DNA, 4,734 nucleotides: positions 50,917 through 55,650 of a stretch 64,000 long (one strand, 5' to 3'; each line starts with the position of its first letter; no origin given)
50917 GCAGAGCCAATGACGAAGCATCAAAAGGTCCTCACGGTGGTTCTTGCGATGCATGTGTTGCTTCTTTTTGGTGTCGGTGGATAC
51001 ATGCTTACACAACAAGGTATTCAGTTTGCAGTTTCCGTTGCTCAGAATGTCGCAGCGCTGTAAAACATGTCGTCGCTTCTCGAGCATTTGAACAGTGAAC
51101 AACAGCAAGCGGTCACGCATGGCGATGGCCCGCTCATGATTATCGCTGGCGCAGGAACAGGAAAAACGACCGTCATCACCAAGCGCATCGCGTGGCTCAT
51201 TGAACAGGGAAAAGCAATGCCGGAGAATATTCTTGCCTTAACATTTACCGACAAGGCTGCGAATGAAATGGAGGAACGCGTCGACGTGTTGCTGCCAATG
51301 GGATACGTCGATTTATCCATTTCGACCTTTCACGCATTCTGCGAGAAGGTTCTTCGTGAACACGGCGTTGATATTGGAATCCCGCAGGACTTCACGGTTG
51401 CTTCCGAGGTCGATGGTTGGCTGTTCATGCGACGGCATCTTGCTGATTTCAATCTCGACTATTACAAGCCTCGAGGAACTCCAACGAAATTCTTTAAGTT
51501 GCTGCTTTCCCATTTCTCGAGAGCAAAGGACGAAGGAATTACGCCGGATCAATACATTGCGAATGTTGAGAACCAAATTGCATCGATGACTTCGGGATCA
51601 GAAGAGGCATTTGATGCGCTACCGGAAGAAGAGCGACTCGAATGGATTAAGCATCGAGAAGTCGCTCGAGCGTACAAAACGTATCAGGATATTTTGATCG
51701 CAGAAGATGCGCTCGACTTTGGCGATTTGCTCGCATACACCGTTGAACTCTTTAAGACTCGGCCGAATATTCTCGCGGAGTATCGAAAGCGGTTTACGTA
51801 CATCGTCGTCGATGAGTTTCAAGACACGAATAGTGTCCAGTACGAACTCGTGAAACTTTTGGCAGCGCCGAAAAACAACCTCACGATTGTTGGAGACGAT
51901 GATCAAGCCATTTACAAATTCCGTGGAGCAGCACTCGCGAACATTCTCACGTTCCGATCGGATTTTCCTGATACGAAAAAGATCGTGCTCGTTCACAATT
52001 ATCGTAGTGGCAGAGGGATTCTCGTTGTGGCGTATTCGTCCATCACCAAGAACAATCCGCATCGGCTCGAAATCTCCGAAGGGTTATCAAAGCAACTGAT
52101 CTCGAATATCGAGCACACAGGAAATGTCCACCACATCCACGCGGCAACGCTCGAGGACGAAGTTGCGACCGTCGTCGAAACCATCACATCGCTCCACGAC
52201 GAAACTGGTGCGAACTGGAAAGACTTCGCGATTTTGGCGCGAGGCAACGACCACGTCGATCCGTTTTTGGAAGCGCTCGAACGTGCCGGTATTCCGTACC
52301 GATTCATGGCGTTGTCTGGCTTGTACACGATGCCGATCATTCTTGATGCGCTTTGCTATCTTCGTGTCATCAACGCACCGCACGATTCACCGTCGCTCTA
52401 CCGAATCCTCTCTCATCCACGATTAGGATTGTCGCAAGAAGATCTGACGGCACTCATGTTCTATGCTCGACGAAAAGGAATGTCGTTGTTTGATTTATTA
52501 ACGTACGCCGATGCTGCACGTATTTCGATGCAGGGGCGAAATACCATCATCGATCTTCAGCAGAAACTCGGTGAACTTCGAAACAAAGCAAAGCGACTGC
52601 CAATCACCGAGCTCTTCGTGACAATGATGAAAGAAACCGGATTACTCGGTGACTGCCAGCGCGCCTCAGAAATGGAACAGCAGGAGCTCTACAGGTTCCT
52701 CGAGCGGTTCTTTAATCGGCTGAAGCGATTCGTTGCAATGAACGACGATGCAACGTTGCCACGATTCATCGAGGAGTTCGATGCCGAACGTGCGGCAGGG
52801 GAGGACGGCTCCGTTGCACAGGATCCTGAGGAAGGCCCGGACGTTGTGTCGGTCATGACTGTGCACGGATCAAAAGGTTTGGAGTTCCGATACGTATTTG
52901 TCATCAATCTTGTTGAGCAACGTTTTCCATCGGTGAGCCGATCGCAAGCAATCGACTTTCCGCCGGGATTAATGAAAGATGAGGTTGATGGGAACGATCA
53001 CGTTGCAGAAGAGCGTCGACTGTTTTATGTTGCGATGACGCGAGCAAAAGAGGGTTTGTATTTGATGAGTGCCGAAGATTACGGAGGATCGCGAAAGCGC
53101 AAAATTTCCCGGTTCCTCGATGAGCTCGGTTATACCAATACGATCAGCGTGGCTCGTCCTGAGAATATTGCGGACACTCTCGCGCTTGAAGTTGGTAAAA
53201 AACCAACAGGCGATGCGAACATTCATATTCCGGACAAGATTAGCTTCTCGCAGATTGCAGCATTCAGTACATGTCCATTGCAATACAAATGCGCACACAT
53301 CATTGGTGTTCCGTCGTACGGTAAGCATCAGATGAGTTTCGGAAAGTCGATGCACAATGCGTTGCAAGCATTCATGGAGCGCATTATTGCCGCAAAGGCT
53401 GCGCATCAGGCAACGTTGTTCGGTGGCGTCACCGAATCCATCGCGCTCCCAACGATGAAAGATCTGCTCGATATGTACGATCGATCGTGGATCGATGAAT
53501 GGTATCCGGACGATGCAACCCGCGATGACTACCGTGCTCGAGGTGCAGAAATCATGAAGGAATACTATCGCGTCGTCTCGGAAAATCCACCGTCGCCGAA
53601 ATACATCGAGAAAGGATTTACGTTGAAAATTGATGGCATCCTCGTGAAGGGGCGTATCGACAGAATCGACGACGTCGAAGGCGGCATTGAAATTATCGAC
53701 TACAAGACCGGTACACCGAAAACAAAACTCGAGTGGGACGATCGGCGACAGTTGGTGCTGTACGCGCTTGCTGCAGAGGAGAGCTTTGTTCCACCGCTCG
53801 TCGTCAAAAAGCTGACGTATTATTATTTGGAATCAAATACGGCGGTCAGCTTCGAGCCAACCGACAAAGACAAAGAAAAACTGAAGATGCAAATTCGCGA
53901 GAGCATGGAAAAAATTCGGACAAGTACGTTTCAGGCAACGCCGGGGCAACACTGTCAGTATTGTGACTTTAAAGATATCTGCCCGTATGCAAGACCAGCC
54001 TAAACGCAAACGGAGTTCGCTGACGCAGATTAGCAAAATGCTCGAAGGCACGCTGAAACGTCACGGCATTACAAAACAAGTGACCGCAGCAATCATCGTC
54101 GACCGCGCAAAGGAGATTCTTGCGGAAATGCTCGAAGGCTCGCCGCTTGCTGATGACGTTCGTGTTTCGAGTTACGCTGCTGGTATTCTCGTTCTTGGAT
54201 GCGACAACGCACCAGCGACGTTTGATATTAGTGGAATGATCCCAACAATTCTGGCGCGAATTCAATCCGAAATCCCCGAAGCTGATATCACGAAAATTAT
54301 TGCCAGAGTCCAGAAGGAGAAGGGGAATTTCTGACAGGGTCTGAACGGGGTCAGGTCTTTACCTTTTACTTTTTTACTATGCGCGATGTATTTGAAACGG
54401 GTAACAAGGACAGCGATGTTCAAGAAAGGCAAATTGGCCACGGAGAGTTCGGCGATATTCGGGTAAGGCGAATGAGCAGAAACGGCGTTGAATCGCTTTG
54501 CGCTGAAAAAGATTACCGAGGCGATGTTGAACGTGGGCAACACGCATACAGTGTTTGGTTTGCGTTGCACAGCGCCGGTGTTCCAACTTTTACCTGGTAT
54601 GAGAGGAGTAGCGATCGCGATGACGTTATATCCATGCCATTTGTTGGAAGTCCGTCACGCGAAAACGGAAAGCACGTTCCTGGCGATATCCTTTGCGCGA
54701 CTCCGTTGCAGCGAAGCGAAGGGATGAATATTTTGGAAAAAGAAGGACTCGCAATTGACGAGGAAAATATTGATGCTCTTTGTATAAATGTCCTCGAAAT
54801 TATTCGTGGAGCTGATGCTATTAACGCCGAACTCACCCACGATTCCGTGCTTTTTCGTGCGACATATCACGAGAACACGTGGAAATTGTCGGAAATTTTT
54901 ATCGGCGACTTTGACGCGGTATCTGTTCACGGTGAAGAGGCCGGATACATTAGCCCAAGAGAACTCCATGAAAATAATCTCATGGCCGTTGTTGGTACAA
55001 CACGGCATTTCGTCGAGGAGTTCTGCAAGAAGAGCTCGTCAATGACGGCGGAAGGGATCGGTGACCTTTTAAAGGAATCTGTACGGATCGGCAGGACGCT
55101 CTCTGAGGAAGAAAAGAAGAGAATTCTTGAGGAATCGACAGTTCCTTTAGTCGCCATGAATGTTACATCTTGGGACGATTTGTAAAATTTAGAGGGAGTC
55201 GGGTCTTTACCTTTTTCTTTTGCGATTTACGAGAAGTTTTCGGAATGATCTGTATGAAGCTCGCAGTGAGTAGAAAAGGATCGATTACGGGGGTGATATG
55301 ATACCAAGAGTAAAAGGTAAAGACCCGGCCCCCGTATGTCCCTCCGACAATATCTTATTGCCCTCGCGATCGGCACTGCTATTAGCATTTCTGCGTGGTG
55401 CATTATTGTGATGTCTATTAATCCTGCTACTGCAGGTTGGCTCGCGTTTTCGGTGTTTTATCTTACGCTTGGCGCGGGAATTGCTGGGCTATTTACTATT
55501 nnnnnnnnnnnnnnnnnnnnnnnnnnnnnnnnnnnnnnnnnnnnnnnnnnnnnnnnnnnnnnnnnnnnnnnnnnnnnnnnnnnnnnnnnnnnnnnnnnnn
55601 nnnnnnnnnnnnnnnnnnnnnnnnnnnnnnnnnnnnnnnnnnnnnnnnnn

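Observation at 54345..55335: A second R3-bracketed unit around a kinase-like orphan gene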

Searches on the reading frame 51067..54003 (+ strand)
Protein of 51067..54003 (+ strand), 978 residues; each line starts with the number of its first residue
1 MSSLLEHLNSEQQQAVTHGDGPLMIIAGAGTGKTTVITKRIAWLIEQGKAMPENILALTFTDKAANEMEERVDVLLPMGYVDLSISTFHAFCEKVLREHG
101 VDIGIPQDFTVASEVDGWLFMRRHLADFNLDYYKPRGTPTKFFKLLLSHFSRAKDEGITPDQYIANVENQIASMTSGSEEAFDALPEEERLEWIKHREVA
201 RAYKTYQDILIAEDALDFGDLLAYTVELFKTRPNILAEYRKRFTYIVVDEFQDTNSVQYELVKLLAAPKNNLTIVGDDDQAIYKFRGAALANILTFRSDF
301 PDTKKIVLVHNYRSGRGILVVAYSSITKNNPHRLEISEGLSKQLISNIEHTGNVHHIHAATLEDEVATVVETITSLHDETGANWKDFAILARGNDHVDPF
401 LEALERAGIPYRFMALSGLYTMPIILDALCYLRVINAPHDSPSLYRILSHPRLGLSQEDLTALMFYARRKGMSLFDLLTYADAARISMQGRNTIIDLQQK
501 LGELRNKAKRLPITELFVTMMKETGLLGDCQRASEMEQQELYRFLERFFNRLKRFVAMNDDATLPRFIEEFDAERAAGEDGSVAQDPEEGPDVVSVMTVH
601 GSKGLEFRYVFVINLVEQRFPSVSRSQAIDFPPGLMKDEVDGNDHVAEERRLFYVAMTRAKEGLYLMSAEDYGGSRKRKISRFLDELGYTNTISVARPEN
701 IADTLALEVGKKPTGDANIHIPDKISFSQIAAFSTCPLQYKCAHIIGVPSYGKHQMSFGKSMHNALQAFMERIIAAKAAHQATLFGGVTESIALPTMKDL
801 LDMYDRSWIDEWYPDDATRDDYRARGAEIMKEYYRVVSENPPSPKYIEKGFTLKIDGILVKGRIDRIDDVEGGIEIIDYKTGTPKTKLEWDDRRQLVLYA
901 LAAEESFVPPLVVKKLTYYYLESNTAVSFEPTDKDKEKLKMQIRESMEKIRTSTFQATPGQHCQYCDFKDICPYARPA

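Call 9: search_protein_families(library=pfam, proteins=[window:51067-54003:+], max_evalue=0.01)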
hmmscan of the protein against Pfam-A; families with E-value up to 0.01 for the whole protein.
window:51067-54003:+ (978 aa): 11 families
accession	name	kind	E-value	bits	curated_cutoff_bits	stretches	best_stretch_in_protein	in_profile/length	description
PF00580.27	UvrD-helicase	-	9.2e-81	271.9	23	1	8-301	1-271/271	UvrD/REP helicase N-terminal domain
PF13361.12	UvrD_C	-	2.3e-49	169.1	25.6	1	306-669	1-348/350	UvrD-like helicase C-terminal domain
PF12705.13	PDDEXK_1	-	1.3e-36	127.3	22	1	725-973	2-247/247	PD-(D/E)XK nuclease superfamily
PF13245.12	AAA_19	-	2e-26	93.2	25.1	1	12-286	1-134/134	AAA domain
PF13538.12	UvrD_C_2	-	2.5e-12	46.9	27.4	2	642-667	27-52/52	UvrD-like helicase C-terminal domain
PF13604.12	AAA_30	-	9.4e-09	35.7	27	1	8-73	2-67/191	AAA domain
PF01930.23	Cas_Cas4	-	3e-05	24.6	22.7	1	861-972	53-158/160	Domain of unknown function DUF83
PF01443.25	Viral_helicase1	-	0.00011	22.5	21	0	646-667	206-227/228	Viral superfamily 1 RNA helicase core domain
PF10926.14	DUF2800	-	0.00017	21.4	21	1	862-973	120-233/368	Protein of unknown function (DUF2800)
PF23238.1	DUF7068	-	0.001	19.6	27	1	411-442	12-43/65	Domain of unknown function (DUF7068)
PF13401.12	AAA_22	-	0.0057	17.4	27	0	19-102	4-61/130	AAA domain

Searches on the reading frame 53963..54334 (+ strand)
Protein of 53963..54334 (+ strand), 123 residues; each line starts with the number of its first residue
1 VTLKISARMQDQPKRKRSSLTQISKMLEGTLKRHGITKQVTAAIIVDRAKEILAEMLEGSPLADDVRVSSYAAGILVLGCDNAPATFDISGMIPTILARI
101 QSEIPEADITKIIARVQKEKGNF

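Call 9: search_protein_families(library=pfam, proteins=[window:53963-54334:+], max_evalue=0.01)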
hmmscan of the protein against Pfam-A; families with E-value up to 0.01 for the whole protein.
window:53963-54334:+ (123 aa): 1 family
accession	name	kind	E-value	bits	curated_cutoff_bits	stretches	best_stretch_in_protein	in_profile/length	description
PF05258.17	DciA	-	1.6e-06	28.7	24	1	23-112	2-87/89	Dna[CI] antecedent, DciA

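Call 46: find_encoding_contigs(protein=window:53987-54334:+, flank=4000, max_places=10)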
Protein window:53987-54334:+ (115 aa): no gene with exactly this product is on record in the collection.

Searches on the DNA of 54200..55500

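Call 20: search_rna_families(source=window, start=54200, end=55500, threshold=evalue, max_evalue=10)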
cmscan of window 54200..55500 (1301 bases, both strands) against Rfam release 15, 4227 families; matches with E-value up to 10: 3.
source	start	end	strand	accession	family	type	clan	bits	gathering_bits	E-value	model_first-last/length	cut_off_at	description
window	55101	55337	-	RF02417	VR-RNA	Gene; sRNA;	-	21.3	100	0.051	1-397/397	no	VR-RNA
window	55191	55223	+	RF00489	ctRNA_p42d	Gene; antisense;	-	20.8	50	0.16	1-46/46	no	ctRNA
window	54211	54317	-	RF01956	NEAT1_2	Gene; lncRNA;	-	16.6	60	1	1-116/116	no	Nuclear enriched abundant transcript 1 conserved region 2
